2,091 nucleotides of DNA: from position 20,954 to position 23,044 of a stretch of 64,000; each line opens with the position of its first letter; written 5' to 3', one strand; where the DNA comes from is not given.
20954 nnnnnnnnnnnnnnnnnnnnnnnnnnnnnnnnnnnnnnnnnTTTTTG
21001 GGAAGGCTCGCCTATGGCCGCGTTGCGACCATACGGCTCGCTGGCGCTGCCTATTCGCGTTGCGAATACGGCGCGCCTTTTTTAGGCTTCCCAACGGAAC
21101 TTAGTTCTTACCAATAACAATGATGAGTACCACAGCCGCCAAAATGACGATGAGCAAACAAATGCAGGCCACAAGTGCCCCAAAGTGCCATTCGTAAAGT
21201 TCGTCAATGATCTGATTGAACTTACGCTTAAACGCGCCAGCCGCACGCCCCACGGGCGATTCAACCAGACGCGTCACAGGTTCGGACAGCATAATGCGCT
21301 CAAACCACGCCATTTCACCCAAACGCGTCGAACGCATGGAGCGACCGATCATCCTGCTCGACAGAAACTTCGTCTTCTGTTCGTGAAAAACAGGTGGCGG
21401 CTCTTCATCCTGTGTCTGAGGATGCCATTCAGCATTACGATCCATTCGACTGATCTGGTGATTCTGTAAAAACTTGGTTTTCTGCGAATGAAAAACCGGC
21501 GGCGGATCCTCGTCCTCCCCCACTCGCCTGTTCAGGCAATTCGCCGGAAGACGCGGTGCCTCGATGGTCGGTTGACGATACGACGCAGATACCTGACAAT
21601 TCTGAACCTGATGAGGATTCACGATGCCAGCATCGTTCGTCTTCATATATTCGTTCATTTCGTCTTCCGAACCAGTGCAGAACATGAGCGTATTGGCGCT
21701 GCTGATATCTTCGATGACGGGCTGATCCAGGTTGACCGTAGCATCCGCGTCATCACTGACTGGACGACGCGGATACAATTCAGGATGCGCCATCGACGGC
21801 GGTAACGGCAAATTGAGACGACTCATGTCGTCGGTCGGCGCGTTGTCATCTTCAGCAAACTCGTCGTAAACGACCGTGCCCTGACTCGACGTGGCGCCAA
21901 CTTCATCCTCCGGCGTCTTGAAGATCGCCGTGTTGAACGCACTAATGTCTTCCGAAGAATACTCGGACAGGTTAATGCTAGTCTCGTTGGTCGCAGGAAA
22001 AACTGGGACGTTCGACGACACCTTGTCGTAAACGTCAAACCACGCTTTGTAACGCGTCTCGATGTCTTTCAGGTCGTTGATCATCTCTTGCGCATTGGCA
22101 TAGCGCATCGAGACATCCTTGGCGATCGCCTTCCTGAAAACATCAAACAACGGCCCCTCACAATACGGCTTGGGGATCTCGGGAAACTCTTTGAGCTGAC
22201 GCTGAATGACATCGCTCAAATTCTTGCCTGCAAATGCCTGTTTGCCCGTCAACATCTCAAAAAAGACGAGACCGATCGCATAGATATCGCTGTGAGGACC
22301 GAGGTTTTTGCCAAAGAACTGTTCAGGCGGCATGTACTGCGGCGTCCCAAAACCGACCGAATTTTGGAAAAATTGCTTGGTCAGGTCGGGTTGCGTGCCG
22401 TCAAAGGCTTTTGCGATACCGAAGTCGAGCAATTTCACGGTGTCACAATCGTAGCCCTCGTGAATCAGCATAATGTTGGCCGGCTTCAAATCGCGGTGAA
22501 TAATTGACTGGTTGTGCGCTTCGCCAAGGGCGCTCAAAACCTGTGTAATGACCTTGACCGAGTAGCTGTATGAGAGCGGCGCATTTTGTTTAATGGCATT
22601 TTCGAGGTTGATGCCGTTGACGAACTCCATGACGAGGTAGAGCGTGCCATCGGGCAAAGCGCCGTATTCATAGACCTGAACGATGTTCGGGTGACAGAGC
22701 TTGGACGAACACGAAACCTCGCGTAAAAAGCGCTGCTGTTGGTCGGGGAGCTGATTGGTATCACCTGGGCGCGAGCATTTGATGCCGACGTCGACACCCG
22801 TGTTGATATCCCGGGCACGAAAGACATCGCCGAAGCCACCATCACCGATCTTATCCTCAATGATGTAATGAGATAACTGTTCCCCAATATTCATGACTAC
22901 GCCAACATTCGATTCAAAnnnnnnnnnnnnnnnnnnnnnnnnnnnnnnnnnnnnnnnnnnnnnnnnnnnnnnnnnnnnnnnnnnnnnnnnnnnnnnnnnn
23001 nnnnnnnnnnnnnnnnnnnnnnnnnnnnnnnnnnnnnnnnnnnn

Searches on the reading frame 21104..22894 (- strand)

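Call 41: search_protein_families(library=pfam, proteins=[window:21104-22894:-], max_evalue=0.0001)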
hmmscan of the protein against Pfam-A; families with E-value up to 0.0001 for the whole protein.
window:21104-22894:- (597 aa): 3 families
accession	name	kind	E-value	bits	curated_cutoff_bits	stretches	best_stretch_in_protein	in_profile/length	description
PF00069.31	Pkinase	-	4.1e-48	164.5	31.7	1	11-242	2-218/263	Protein kinase domain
PF07714.23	PK_Tyr_Ser-Thr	-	5.2e-32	111.6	23.1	1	12-265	3-249/258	Protein tyrosine and serine/threonine kinase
PF03109.22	ABC1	-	7.4e-07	29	22.9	1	85-167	143-220/244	ABC1 atypical kinase-like domain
